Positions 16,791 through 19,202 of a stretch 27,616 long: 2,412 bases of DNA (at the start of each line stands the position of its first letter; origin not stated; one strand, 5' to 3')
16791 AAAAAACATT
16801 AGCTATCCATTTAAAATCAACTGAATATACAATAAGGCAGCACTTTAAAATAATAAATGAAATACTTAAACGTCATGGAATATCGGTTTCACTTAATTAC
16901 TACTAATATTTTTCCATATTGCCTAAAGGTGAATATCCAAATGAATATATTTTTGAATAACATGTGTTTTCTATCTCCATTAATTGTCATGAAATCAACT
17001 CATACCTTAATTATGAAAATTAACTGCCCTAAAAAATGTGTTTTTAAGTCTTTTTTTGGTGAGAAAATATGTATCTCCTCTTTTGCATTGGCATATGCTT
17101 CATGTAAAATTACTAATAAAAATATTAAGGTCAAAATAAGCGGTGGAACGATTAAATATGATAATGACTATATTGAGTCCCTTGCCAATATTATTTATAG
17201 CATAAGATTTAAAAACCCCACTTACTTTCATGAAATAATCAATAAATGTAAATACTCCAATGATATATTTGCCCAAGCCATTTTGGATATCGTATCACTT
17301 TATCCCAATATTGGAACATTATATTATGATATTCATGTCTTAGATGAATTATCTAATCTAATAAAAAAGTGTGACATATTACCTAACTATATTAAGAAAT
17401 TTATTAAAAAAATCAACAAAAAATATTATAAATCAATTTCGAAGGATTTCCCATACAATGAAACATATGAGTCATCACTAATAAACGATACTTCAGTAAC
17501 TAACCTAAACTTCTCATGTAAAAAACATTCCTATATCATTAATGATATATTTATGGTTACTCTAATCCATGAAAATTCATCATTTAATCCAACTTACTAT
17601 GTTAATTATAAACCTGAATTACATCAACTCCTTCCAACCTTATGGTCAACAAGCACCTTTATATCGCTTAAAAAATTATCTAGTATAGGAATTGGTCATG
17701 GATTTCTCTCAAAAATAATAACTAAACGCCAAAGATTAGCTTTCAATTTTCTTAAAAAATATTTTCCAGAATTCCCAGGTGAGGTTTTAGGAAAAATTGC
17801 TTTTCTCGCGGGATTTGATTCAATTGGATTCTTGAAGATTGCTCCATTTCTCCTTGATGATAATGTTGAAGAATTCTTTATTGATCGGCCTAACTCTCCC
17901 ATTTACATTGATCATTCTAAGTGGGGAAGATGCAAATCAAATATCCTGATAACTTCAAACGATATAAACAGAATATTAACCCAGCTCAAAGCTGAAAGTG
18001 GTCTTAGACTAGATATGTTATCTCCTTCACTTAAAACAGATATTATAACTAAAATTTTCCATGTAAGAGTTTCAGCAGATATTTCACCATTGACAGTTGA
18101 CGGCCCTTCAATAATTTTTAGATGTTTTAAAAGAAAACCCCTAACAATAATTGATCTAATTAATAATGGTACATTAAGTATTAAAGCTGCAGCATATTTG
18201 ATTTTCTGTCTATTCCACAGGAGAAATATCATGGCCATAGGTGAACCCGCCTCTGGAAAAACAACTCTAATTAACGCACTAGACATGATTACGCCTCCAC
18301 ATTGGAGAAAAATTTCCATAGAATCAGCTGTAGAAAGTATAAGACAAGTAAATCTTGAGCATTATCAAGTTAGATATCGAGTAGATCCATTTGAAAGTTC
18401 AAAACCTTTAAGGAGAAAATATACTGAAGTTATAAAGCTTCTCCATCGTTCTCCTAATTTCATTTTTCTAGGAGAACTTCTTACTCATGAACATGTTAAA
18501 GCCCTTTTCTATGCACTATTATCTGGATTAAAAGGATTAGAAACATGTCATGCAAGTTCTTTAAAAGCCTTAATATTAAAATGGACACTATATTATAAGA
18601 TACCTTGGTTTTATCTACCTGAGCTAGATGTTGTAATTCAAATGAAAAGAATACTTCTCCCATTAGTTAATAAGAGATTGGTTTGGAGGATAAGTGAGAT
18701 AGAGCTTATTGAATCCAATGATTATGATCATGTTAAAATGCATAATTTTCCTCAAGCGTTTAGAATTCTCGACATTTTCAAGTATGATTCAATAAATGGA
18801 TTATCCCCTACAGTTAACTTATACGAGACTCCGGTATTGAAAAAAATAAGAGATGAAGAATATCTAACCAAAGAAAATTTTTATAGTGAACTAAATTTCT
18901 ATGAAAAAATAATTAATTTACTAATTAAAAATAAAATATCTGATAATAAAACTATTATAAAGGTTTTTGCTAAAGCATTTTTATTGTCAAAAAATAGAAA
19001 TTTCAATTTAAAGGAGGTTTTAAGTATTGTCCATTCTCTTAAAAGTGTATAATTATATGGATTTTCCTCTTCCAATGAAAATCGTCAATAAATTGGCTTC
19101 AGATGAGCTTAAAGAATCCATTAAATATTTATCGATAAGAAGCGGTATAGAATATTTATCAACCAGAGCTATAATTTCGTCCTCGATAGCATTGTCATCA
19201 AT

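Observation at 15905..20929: Minimal Tad/Epd-like type IV filament module headed by its own TFB (TFIIB) paralog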

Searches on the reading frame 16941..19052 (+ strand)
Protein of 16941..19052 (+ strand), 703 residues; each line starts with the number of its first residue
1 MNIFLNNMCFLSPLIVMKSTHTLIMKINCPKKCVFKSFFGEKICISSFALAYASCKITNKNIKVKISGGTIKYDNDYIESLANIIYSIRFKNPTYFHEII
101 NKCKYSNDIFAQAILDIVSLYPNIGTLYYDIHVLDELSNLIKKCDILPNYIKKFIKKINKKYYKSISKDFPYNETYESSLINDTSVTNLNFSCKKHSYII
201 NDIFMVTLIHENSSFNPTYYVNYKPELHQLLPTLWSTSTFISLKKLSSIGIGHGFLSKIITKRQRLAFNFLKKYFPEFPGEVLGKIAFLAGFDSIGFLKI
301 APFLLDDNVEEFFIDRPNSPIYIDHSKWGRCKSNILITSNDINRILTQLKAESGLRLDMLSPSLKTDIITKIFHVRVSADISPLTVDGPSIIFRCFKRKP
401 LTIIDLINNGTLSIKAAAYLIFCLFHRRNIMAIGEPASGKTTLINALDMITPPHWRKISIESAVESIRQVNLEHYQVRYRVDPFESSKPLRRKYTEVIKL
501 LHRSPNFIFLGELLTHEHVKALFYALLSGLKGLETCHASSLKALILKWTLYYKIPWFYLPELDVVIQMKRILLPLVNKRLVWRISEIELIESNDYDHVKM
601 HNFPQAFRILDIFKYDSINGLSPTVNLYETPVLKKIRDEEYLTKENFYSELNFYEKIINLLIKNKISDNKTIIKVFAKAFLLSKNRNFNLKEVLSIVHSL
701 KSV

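Call 3: search_protein_families(library=pfam, proteins=[window:16941-19052:+], max_evalue=0.1)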
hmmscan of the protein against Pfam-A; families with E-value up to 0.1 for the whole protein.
window:16941-19052:+ (703 aa): 4 families
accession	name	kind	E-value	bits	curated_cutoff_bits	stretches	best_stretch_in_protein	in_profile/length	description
PF00437.27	T2SSE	-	1.9e-09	37.1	24.9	1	367-544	86-251/370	Type II/IV secretion system protein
PF01078.27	Mg_chelatase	-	0.0026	17.6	20.3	1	427-485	22-79/207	Magnesium chelatase, subunit ChlI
PF13401.12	AAA_22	-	0.023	15.5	27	1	426-516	4-65/130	AAA domain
PF13555.12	AAA_29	-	0.057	13.6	27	0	425-453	19-49/61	P-loop containing region of AAA domain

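Call 4: search_protein_families(library=ncbifam, proteins=[window:16941-19052:+], max_evalue=0.1)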
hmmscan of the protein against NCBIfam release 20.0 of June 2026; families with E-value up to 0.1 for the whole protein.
window:16941-19052:+ (703 aa): 13 families
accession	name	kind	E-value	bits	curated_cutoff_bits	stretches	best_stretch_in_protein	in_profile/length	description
NF058587.1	archaellum_moto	equivalog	2.4e-29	102.5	550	1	285-676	135-514/527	archaellum flagellar ATPase motor FlaI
NF053672.1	bindosome_BasE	exception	1.9e-21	76.4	1000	1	302-677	143-505/512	bindosome assembly system ATPase subunit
TIGR03819.1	heli_sec_ATPase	hypoth_equivalog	7.6e-17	61.5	373.15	1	295-541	52-290/340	TadA family conjugal transfer-associated ATPase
TIGR02788.1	VirB11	equivalog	3.7e-12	45.9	249.95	1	417-542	134-256/308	P-type DNA transfer ATPase VirB11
TIGR02782.1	TrbB_P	equivalog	6.7e-09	35.4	304.55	1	299-447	13-156/303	P-type conjugative transfer ATPase TrbB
NF041000.1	ATPase_ComGA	equivalog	4.1e-05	22.7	300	1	429-545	130-239/267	competence type IV pilus ATPase ComGA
NF010469.0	PRK13894.1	subfamily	0.0001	21.8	508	1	386-539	108-255/320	conjugal transfer ATPase TrbB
TIGR00368.1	TIGR00368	hypoth_equivalog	0.0012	17.5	362.4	1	428-485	212-268/499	YifB family Mg chelatase-like AAA ATPase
NF010425.0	PRK13851.1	equivalog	0.0058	15.6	461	1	403-469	142-204/344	type IV secretion system protein VirB11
TIGR02858.1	spore_III_AA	equivalog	0.0061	15.9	281.3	0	503-544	195-236/272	stage III sporulation protein AA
NF010475.0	PRK13900.1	equivalog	0.017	14.2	389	1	417-477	150-206/333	type IV secretion system ATPase VirB11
NF007365.0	PRK09862.1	equivalog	0.023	13.3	530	1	428-487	211-269/506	YifB family Mg chelatase-like AAA ATPase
NF010407.0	PRK13833.1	subfamily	0.07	12.5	499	0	383-447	100-164/323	conjugal transfer protein TrbB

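Call 6: search_protein_families(library=phrogs, proteins=[window:16941-19052:+], max_evalue=0.1)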
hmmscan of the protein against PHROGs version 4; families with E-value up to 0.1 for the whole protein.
window:16941-19052:+ (703 aa): 0 families

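Call 7: find_homologous_proteins(query=window:16941-19052:+)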
Query window:16941-19052:+ (703 aa): 114 proteins with E <= 0.001 among 8000 candidates.
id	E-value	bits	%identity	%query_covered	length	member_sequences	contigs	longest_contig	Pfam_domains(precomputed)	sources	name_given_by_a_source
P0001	0.0e+0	1576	100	100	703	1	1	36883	PF00437.27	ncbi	-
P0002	1.9e-197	676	46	99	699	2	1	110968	PF00437.27,PF27713.1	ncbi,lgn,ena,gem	-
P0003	1.3e-188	647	46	99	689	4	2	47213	PF00437.27,PF27713.1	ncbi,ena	-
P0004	1.6e-182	627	47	99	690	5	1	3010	PF00437.27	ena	-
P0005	1.6e-169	584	45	99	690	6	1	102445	PF00437.27,PF27713.1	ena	-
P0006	4.7e-160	553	42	98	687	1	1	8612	PF00437.27,PF27713.1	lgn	-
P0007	1.3e-134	469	56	53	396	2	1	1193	PF00437.27,PF27713.1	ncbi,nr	ncbi:MAG TPA: hypothetical protein EYP16_00350, partial [Candidatus Atribacteria bacterium]|nr:hypot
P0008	5.8e-126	440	40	87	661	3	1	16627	PF00437.27,PF27713.1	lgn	-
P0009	3.6e-122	427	41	81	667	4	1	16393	PF00437.27,PF27713.1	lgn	-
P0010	1.6e-118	415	36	91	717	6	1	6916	PF00437.27,PF27713.1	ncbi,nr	ncbi:MAG: hypothetical protein DRN06_03280 [Thermoprotei archaeon]|nr:MAG: hypothetical protein DRN0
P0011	7.6e-118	413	51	56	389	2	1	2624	PF00437.27,PF27713.1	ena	-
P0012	1.8e-116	409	40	85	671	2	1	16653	PF00437.27,PF27713.1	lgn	-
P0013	7.0e-115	403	39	83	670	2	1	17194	PF00437.27,PF27713.1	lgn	-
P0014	1.9e-114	402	41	83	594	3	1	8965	PF00437.27,PF27713.1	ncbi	ncbi:MAG: ATPase, T2SS/T4P/T4SS family, partial [Candidatus Methanomethylicia archaeon]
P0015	2.3e-114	402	40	85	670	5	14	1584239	PF00437.27,PF27713.1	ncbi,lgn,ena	ncbi:MAG: ATPase, T2SS/T4P/T4SS family [Candidatus Methanomethylicia archaeon]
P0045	5.5e-89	318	40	59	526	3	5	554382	PF00437.27,PF27713.1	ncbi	ncbi:MAG: ATPase, T2SS/T4P/T4SS family [Candidatus Jordarchaeales archaeon]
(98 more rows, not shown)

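Call 13: find_encoding_contigs(protein=P0001, flank=10000, max_places=3)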
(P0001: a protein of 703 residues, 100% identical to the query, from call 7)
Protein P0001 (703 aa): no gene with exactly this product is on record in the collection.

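Call 15: find_related_loci(query=A1, collection=genome_contigs, flank=7000)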
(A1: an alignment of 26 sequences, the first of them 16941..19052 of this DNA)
Query A1 (703 aa) in genome_contigs; peptide patterns used: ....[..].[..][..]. (x = any residue, [..] = any of these).
364 stretches matched a pattern; 278 encode a relative of the query (tblastn E <= 1e-3); the best 80 are kept; 80 distinct loci.
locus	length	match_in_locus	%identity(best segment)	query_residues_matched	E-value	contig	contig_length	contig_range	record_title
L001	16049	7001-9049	46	5-697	0e+0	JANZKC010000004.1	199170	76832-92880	MAG: Candidatus Culexmicrobium cathedralense isolate GB-1867-005 Ga0190363_1000008, whole genome shotgun sequence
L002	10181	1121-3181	46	5-700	0e+0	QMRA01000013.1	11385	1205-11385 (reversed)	MAG: Candidatus Methanomethylicota archaeon isolate B20_G2 B20_Guay2_scaffold_01542, whole genome shotgun sequence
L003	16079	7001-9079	46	8-700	0e+0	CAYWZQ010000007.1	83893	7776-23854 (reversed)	MAG TPA_asm: uncultured Nitrososphaerota archaeon isolate SRP141552_co1_135 genome assembly, contig: NODE_82_length_8389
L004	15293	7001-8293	43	247-676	2e-118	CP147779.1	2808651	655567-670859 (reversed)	MAG: Promethearchaeati archaeon SRVP18_Atabeyarchaeia-1 chromosome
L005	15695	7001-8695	39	116-698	5e-118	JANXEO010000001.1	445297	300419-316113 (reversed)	MAG: Candidatus Methanomethylicia archaeon isolate SKYB69 NODE_1_length_445297_cov_15.629898, whole genome shotgun seque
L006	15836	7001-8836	38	68-656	1e-116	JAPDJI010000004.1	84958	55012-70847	MAG: Candidatus Methanomethylicia archaeon isolate S9B5_HD70 c_000000000104, whole genome shotgun sequence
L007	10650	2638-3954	44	257-695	7e-117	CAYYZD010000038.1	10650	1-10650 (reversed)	MAG TPA_asm: uncultured archaeon isolate binchicken_co6_428 genome assembly, contig: NODE_7593_length_10650_cov_5.200094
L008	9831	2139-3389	45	257-676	7e-113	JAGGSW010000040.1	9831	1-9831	MAG: Candidatus Odinarchaeota archaeon isolate AUK032 PB_MANV_032_c_000000000419, whole genome shotgun sequence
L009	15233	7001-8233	45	256-670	1e-112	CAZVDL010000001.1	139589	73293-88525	MAG TPA_asm: uncultured Nitrososphaerota archaeon isolate SRP141552_co1_137 genome assembly, contig: NODE_31_length_1395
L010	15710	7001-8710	37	96-678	5e-112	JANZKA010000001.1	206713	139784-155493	MAG: Candidatus Culexarchaeum nevadense isolate GBS-70-058 Ga0197143_1000009, whole genome shotgun sequence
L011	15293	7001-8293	43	254-682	9e-111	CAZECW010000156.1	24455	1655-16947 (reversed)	MAG TPA_asm: uncultured archaeon isolate SRP231805_co4_171 genome assembly, contig: k141_306883, whole genome shotgun se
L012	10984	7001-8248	40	256-676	1e-107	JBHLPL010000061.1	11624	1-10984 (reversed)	MAG: Promethearchaeota archaeon isolate H2M.186 H2M.186@5971, whole genome shotgun sequence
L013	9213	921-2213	42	254-682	8e-108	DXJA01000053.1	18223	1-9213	MAG TPA_asm: Candidatus Jordarchaeum madagascariense isolate EB_bin_7 k141_30573, whole genome shotgun sequence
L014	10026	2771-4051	43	256-682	4e-106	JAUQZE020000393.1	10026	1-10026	MAG: Candidatus Freyarchaeota archaeon isolate SQRJ_82 k255_760803, whole genome shotgun sequence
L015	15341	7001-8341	38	256-697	8e-106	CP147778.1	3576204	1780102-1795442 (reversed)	MAG: Candidatus Freyarchaeota archaeon SRVP19_Freyarchaeia-1 chromosome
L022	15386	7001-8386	37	204-675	2e-90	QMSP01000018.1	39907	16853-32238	MAG: Thermoprotei archaeon isolate B12_G16 B12_Guay16_scaffold_00266, whole genome shotgun sequence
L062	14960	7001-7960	40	271-597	8e-72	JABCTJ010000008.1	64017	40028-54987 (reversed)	MAG: Candidatus Thorarchaeota archaeon isolate HM4_FB6 k127_172528, whole genome shotgun sequence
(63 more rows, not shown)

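Call 39: search_protein_families(library=pfam, alignment_id=A5, max_evalue=0.01)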
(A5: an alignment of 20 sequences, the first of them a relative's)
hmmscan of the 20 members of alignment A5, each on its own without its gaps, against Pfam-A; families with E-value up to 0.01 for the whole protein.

A. member 1, L044:7577-9091:+ (505 aa): 0 families

B. families by the number of members that match (of 20 scanned): 5 families
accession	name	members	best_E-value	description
PF00482.28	T2SSF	1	0.00039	Type II secretion system (T2SS), protein F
PF13369.12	Transglut_core2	1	0.0027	Transglutaminase-like superfamily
PF16544.10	STAR_dimer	1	0.0049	Homodimerisation region of STAR domain protein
PF04722.18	Ssu72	1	0.0083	Ssu72-like protein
PF22449.2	Fim1F_C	1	0.0089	Fim1F, C-terminal domain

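Call 41: search_solved_structures(query=A5, max_evalue=1)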
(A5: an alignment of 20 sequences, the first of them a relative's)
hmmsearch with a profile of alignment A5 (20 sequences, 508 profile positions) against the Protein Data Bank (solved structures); distinct sequences matched with E-value up to 1: 3.
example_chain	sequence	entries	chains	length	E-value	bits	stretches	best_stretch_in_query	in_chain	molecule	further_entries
7b5h_AE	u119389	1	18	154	0.035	16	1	179-239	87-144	All3316 protein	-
9fqr_Xf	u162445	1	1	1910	0.12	14.2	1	138-199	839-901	Cilia- and flagella-associated protein 276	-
3zbh_A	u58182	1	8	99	0.63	11.8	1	278-352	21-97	ESXA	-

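Call 63: predict_structure(alignment_id=A1)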
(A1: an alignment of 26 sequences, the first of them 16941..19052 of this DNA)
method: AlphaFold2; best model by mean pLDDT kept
length: 703 residues; sequences in the alignment: 26
mean_pLDDT: 85.6   pTM: 0.81
mean pLDDT of the five models: 85.6, 85.2, 84.9, 84.0, 82.8
residues with pLDDT >= 90: 408; 70-90: 203; 50-70: 53; < 50: 39
segments of 3 or more residues with pLDDT < 50: 1-7, 169-192, 597-602
pLDDT, mean of each block of 10 residues (from residue 1): 44 83 80 60 88 90 77 76 93 94 91 94 91 90 91 90 63 37 29 71 89 76 88 94 87 93 96 95 96 93 94 92 91 88 93 91 91 93 92 89 95 97 97 94 95 91 80 83 70 81 82 89 90 94 92 91 96 87 94 52 69 93 95 95 95 97 92 94 91 81 54
secondary structure, 60 per line:
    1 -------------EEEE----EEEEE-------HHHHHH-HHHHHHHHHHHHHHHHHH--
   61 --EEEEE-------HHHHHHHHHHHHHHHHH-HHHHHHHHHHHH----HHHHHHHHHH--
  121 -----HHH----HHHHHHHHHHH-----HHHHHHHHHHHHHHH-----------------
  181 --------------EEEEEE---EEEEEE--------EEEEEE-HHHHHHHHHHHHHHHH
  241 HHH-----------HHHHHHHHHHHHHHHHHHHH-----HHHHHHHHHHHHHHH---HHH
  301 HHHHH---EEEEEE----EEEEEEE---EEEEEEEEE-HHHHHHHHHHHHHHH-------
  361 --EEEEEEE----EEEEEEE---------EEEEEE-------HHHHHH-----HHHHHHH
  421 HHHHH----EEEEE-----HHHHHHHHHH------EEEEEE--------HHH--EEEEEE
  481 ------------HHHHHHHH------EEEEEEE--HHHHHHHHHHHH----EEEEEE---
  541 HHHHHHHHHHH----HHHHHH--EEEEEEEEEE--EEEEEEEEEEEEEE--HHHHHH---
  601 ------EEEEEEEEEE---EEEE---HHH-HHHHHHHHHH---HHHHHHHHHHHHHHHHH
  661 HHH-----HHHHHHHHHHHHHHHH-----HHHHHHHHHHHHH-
elements in order (helices of 4 or more, strands of 3 or more residues): E14-17 E22-26 H34-39 H41-58 E63-67 H75-91 H93-104 H109-118 H133-143 H149-163 E195-200 E204-209 E218-223 H225-243 H255-274 H280-294 H298-305 E309-314 E319-325 E329-337 H339-353 E363-369 E374-380 E390-395 H403-408 H414-425 E430-434 H440-449 E456-461 E475-480 H493-500 E507-513 H516-527 E532-537 H541-551 H556-561 E564-573 E576-589 H592-597 E607-616 E620-623 H631-640 H644-663 H669-684 H690-702

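Call 66: fold_search(model_id=the predicted structure, library=pdb)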
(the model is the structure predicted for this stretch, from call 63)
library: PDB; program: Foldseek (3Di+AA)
matches with E <= 10: 1333; with E <= 0.001: 111
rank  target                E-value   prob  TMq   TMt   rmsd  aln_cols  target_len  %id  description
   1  2oap_2                1.7e-28  1.00  0.57  0.77   5.0       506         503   22  Crystal structure of the archaeal secretion ATPase GspE in complex with AMP-PNP (released 2007-02-13)
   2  2oap_1                4.1e-28  1.00  0.53  0.71   5.6       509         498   21  Crystal structure of the archaeal secretion ATPase GspE in complex with AMP-PNP (released 2007-02-13)
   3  4ihq_A                7.7e-27  1.00  0.48  0.63   7.4       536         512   19  Archaellum Assembly ATPase FlaI bound to ADP (released 2013-03-06)
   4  4ii7_C                1.0e-26  1.00  0.51  0.68   6.2       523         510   20  Archaellum Assembly ATPase FlaI (released 2013-03-06)
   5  4ii7_D                1.7e-26  1.00  0.45  0.60   7.8       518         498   20  Archaellum Assembly ATPase FlaI (released 2013-03-06)
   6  4ihq_C                3.1e-26  1.00  0.53  0.71   5.5       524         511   20  Archaellum Assembly ATPase FlaI bound to ADP (released 2013-03-06)
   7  4ii7_B                1.7e-25  1.00  0.47  0.63   7.1       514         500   20  Archaellum Assembly ATPase FlaI (released 2013-03-06)
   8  4ii7_A                2.4e-25  1.00  0.52  0.70   5.8       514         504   20  Archaellum Assembly ATPase FlaI (released 2013-03-06)
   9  8rkd_A                1.5e-19  1.00  0.39  0.60   6.5       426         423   21  TadA/CpaF with AMPPNP (released 2024-08-14)
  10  8rjf_A                2.4e-19  1.00  0.41  0.61   7.6       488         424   19  TadA/CpaF with ADP (released 2024-08-14)
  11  9e24_A                4.6e-18  1.00  0.39  0.60   7.4       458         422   21  Closed structure of CpaF without nucleotides (Apo dataset) (released 2025-04-23)
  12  8rkd_B                5.1e-18  1.00  0.41  0.64   6.2       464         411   18  TadA/CpaF with AMPPNP (released 2024-08-14)
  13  3jc8_Ba               2.5e-16  1.00  0.38  0.55  12.0       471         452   13  Architectural model of the type IVa pilus machine in a piliated state (released 2016-03-16)
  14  2gza_C                1.1e-13  1.00  0.21  0.42  15.9       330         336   19  Crystal structure of the VirB11 ATPase from the Brucella Suis type IV secretion system in complex with sulphate (released 2006-07-11)
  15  2pt7_B                1.4e-13  1.00  0.32  0.67   4.4       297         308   19  Crystal structure of Cag VirB11 (HP0525) and an inhibitory protein (HP1451) (released 2007-11-13)
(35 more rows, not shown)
